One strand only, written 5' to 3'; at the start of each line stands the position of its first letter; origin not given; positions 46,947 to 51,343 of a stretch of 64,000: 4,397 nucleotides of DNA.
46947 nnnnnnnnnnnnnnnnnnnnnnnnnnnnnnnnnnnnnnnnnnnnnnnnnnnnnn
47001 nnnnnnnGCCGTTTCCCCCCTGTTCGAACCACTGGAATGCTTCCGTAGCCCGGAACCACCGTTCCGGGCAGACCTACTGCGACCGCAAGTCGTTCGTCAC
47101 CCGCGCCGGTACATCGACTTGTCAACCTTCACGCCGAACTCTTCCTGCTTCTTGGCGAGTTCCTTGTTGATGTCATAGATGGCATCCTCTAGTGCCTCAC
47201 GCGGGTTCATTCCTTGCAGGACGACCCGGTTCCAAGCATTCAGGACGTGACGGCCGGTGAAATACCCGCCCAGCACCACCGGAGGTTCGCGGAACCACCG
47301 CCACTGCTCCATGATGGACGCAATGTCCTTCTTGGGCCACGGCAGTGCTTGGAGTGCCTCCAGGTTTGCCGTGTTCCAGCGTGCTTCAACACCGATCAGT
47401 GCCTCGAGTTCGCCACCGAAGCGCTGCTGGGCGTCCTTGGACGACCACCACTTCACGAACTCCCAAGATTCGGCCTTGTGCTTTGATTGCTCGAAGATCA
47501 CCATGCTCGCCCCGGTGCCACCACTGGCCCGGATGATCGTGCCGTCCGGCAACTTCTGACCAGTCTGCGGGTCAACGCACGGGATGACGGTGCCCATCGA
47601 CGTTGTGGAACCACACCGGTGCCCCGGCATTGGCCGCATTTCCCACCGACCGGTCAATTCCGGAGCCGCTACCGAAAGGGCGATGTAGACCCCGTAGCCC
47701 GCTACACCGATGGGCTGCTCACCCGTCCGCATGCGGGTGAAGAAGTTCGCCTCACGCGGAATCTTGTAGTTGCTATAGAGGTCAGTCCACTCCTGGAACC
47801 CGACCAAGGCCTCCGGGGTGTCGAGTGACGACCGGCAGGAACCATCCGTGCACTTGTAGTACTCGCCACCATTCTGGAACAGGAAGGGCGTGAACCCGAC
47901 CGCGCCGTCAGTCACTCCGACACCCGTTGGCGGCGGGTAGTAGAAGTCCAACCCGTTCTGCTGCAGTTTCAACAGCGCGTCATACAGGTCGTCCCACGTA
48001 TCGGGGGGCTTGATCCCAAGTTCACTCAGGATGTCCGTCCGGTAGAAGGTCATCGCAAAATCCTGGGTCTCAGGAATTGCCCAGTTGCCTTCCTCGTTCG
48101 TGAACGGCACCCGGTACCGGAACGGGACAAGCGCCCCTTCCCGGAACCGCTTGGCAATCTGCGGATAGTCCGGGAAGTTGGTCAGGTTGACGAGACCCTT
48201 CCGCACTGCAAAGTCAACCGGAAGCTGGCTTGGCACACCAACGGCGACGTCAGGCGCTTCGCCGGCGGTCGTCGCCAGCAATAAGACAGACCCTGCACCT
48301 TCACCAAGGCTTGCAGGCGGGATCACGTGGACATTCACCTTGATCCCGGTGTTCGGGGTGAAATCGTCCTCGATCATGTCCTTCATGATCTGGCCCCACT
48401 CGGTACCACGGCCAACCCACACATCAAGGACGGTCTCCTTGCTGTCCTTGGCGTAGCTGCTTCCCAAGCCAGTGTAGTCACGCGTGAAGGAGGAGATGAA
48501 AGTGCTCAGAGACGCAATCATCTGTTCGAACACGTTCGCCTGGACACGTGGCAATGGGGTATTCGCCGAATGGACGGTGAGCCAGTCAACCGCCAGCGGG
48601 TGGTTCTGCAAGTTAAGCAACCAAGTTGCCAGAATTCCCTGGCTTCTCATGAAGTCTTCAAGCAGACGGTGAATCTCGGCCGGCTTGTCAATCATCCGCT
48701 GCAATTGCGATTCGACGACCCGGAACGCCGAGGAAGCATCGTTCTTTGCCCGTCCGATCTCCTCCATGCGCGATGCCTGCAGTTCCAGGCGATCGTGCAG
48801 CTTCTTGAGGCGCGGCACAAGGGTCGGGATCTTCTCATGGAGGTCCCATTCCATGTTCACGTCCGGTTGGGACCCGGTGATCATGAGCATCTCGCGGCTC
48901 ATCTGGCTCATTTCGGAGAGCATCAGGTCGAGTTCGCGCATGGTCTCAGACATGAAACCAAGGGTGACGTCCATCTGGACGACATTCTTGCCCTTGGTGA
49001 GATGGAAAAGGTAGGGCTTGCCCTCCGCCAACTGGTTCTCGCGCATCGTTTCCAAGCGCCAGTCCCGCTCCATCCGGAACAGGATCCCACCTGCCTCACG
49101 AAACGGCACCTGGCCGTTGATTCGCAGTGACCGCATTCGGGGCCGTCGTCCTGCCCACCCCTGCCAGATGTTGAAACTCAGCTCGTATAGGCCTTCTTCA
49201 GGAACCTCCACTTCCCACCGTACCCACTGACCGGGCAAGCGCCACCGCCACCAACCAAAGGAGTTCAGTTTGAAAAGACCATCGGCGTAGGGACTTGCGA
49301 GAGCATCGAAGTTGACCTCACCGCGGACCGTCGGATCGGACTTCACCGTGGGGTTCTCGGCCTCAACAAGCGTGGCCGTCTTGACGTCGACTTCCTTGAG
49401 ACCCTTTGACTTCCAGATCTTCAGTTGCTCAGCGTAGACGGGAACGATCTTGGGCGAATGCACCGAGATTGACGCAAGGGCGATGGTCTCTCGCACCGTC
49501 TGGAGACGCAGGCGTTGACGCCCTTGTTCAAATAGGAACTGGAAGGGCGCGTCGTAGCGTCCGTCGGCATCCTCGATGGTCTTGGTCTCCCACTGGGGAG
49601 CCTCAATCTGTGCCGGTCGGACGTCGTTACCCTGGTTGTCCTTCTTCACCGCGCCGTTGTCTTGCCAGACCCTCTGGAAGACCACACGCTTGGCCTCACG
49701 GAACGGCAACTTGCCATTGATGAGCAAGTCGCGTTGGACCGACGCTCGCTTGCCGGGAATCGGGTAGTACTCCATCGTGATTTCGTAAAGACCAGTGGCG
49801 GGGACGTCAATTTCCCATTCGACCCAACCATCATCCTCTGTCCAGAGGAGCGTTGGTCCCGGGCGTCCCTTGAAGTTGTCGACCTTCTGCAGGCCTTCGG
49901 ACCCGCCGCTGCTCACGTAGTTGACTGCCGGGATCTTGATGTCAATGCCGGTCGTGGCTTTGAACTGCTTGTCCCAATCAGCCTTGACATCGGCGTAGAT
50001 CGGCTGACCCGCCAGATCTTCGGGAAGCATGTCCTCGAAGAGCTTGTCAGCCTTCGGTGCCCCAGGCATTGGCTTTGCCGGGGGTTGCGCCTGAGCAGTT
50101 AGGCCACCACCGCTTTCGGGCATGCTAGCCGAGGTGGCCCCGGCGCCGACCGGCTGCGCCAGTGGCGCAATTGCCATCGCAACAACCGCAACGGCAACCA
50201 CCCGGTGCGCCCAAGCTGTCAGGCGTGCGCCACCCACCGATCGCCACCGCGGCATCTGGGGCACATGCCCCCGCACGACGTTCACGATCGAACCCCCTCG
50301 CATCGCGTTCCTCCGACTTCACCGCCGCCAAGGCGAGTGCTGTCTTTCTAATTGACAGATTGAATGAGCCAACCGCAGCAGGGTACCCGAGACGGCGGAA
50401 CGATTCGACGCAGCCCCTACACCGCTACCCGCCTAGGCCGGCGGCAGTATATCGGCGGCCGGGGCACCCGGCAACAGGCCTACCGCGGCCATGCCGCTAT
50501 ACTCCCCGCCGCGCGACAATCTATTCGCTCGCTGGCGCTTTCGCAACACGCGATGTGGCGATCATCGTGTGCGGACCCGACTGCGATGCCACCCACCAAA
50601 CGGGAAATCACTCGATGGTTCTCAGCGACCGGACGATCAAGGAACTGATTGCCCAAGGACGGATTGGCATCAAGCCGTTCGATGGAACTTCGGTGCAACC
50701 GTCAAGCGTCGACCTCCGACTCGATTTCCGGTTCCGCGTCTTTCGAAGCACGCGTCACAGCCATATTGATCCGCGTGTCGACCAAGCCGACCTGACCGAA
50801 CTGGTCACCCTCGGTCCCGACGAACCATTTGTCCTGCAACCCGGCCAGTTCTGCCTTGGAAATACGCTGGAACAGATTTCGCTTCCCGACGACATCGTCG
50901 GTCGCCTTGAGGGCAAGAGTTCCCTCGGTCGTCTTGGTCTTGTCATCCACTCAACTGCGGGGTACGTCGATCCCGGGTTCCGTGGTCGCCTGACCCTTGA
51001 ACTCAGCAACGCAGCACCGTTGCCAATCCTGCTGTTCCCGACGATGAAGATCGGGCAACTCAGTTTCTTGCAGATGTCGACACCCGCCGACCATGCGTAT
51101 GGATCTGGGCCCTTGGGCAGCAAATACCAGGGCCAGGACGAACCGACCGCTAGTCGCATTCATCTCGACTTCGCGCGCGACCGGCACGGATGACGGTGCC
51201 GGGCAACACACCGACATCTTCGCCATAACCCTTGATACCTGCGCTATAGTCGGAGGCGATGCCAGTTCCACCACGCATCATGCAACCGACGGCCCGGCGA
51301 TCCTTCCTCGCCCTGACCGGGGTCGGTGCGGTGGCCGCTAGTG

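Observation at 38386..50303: Eight-gene ATPase-less ABC cluster with an NHL/TPR protein, a Yip1-like protein and a DUF5696-like enzyme inserted between two permease pairs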

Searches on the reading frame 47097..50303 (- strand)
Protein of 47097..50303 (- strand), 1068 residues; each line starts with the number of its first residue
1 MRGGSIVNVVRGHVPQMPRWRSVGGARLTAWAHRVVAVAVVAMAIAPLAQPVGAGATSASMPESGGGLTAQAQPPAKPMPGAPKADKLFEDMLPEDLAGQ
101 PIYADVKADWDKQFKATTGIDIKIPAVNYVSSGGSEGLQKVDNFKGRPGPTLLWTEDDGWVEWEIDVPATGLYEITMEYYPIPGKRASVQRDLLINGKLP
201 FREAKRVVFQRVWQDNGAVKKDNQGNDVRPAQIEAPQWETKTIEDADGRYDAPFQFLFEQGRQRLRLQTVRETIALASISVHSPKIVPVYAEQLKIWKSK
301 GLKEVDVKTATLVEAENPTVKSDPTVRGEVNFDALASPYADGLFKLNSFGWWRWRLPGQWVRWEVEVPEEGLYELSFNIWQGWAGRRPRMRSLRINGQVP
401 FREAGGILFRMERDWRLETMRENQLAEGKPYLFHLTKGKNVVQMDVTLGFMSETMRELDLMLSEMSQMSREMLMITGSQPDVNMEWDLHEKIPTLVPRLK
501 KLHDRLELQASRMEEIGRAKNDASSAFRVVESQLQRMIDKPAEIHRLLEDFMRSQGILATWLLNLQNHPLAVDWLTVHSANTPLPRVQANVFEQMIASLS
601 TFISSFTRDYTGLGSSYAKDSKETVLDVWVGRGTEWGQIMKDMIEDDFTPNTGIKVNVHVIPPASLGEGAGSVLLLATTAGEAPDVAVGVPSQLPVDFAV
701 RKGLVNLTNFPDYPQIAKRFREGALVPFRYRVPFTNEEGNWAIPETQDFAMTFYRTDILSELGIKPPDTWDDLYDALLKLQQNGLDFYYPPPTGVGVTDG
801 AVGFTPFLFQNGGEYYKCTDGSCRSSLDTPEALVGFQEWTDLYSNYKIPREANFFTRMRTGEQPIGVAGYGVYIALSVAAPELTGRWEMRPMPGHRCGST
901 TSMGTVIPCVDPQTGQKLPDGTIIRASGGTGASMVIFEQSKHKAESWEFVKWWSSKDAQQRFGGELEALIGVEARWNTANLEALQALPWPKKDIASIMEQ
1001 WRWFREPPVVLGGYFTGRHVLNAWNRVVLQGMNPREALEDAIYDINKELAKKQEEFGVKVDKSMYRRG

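Call 3: search_protein_families(library=pfam, proteins=[window:47097-50303:-], max_evalue=0.01)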
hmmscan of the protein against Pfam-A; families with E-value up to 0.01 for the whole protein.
window:47097-50303:- (1068 aa): 2 families
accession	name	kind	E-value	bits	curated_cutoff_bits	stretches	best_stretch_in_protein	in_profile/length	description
PF01547.30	SBP_bac_1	-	1.1e-22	81.9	26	1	634-960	5-307/307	Bacterial extracellular solute-binding protein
PF13416.11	SBP_bac_8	-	1.9e-14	54.6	27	1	646-962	4-252/279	Bacterial extracellular solute-binding protein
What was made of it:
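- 47097..50303 (-): g1, giant anchored solute-binding protein (1068 aa). Layout: N-terminal hydrophobic anchor (aa 28-46); two homologous repeats (aa 127-293 and about 330-479) with weak CBM35/Golvesin_C-like signals; a conserved helical region (about aa 450-610); a CUT1-type SBP domain (aa 634-960). Pfam SBP_bac_1 scores 1.1e-22 at aa 634-960 only (call 3).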

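Call 4: search_protein_families(library=ncbifam, proteins=[window:47097-50303:-], max_evalue=0.01)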
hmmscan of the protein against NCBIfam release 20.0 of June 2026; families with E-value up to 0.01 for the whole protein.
window:47097-50303:- (1068 aa): 0 families

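Call 19: search_solved_structures(query=window:47097-50303:-, max_evalue=1)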
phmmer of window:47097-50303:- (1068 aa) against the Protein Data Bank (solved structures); distinct sequences matched with E-value up to 1: 27.
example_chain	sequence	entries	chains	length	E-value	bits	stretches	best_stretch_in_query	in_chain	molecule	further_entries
5ysb_A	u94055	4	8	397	3.2e-13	51.7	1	620-894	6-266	Lin1841 protein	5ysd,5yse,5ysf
5ci5_A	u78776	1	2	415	1.4e-09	39.6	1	648-912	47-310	Extracellular solute-binding protein family 1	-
1eu8_A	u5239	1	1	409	2.1e-08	35.7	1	737-868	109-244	TREHALOSE/MALTOSE BINDING PROTEIN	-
7x0i_A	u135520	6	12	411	2.4e-07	32.2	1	657-974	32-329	CbpB | CpbB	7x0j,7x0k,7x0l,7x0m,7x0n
4qrz_A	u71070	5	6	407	1.3e-06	29.8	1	650-832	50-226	ABC-TYPE SUGAR TRANSPORTER | ABC transporter, substrate binding protein (Sugar)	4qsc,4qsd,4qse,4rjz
6pql_A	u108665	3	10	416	3e-06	28.6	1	612-777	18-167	ABC transporter sugar-binding protein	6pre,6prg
2hfb_A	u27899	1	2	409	5.8e-06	27.6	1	615-777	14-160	Sugar ABC transporter, sugar-binding protein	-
3uor_A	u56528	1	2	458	1.9e-05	25.9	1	923-979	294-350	ABC transporter sugar binding protein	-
2heu_A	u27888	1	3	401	8e-05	23.9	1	634-777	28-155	Sugar ABC transporter, sugar-binding protein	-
2hq0_A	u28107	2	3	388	8.5e-05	23.8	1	635-777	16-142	Sugar ABC transporter, sugar-binding protein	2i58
8vqk_A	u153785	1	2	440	0.00014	23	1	718-849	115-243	Putative ABC transporter periplasmic-binding protein YcjN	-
7nbz_A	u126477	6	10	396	0.00036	21.7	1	742-782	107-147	Sulfoquinovosyl binding protein | Sulfoquinovosyl glycerol-binding protein SmoF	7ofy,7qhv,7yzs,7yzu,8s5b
7c6f_A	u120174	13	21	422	0.00042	21.5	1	741-1042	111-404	Sugar ABC transporter, periplasmic sugar-binding protein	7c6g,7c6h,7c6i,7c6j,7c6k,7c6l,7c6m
7c6z_A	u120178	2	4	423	0.0011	20.1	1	740-1042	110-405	Sugar ABC transporter, periplasmic sugar-binding protein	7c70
7c63_A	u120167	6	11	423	0.0012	20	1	741-1042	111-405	Sugar ABC transporter, periplasmic sugar-binding protein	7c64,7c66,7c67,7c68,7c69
2w47_A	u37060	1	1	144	0.015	16.4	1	156-231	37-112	LIPOLYTIC ENZYME, G-D-S-L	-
2w1w_A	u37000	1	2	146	0.015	16.3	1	156-231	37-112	LIPOLYTIC ENZYME, G-D-S-L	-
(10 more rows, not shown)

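Call 43: search_solved_structures(query=A3, max_evalue=1)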
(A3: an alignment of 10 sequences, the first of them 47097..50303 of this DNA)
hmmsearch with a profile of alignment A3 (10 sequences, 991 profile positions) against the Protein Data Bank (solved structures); distinct sequences matched with E-value up to 1: 103 (the best 60 are shown).
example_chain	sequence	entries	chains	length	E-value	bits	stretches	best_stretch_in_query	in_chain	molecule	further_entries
5ysb_A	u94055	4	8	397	2.3e-24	88.8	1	572-885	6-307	Lin1841 protein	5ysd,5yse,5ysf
5ci5_A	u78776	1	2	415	2.4e-20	75.5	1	574-886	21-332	Extracellular solute-binding protein family 1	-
3uor_A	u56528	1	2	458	1.1e-13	53.4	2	581-723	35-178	ABC transporter sugar binding protein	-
7x0i_A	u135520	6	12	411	1.1e-13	53.4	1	606-887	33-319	CbpB | CpbB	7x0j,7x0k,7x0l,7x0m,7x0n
6h0h_A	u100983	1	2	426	2.5e-13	52.2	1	577-880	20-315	Probable solute binding protein of ABC transporter system for sugars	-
6q5g_A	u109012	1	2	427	2.6e-13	52.2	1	577-880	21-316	Sugar ABC transporter substrate-binding protein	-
1eu8_A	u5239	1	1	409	1.2e-12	50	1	681-889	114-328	TREHALOSE/MALTOSE BINDING PROTEIN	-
9xf5_A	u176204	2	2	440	2e-11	45.9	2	606-725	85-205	ABC transporter substrate-binding protein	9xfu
4qrz_A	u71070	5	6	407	2e-09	39.3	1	595-788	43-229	ABC-TYPE SUGAR TRANSPORTER | ABC transporter, substrate binding protein (Sugar)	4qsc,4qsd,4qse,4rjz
6dtq_A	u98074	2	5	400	1.2e-08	36.7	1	609-882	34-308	maltose-binding protein MalE3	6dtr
2hfb_A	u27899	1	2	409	1.8e-08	36.1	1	588-721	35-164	Sugar ABC transporter, sugar-binding protein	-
2heu_A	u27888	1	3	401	1.8e-08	36.1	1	589-721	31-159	Sugar ABC transporter, sugar-binding protein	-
2hq0_A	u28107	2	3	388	1.9e-08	36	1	591-721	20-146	Sugar ABC transporter, sugar-binding protein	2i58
6pql_A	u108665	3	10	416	2e-08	36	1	587-721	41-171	ABC transporter sugar-binding protein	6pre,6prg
7bvt_A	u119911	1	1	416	3.5e-08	35.2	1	578-786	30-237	Hypothetical sugar ABC-transporter sugar binding protein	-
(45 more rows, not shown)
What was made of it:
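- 47097..50303 (-): The closest solved SBP by profile is Lin1841, 2.3e-24 (call 43).
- On CUT1 carbohydrate ABC importer (TC 3.A.1.1): The family profile hits sugar SBPs in the PDB, best Lin1841 at 2.3e-24 (call 43).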

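Call 44: search_protein_families(library=pfam, alignment_id=A3, max_evalue=0.1)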
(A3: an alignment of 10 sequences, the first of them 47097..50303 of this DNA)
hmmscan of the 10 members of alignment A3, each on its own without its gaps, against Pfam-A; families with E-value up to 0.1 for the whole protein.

A. member 1, window:47097-50303:- (1068 aa): 2 families
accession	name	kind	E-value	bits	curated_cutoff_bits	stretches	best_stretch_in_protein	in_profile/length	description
PF01547.30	SBP_bac_1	-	1.1e-22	81.9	26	1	634-960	5-307/307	Bacterial extracellular solute-binding protein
PF13416.11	SBP_bac_8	-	1.9e-14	54.6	27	1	646-962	4-252/279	Bacterial extracellular solute-binding protein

B. families by the number of members that match (of 10 scanned): 5 families
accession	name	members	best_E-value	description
PF01547.30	SBP_bac_1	10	9.2e-29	Bacterial extracellular solute-binding protein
PF13416.11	SBP_bac_8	9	3.6e-21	Bacterial extracellular solute-binding protein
PF25275.1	Golvesin_C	5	0.004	Golvesin C-terminal domain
PF16990.11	CBM_35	1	0.00011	Carbohydrate binding module (family 35)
PF10029.15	DUF2271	1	0.081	Predicted periplasmic protein (DUF2271)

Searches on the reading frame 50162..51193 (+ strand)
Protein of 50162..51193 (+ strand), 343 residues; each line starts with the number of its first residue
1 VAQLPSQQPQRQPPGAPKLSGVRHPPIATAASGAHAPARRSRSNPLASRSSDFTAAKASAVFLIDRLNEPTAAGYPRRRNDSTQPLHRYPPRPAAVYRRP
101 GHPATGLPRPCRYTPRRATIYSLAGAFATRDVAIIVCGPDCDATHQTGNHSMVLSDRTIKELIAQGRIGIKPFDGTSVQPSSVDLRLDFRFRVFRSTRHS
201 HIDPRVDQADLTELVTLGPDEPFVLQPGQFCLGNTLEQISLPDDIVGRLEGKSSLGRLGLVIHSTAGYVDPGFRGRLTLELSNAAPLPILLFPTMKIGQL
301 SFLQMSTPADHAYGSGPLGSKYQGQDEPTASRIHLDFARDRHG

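Call 7: search_protein_families(library=pfam, proteins=[window:50162-51193:+], max_evalue=0.001)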
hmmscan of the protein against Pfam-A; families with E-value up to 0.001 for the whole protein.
window:50162-51193:+ (343 aa): 4 families
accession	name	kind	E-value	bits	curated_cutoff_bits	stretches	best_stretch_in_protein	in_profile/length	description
PF22769.1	DCD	-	4.7e-46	157.1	27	1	153-305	1-153/153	dCTP deaminase-like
PF06559.16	DCD_N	-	1.4e-11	45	21.4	1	153-303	4-161/164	2'-deoxycytidine 5'-triphosphate deaminase (DCD) N-terminal domain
PF22569.1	DCD_C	-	2.3e-06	27.5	22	1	206-326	61-185/192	2'-deoxycytidine 5'-triphosphate deaminase (DCD), C-terminal domain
PF00692.24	dUTPase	-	0.00069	19.8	22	0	222-307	23-106/129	dUTPase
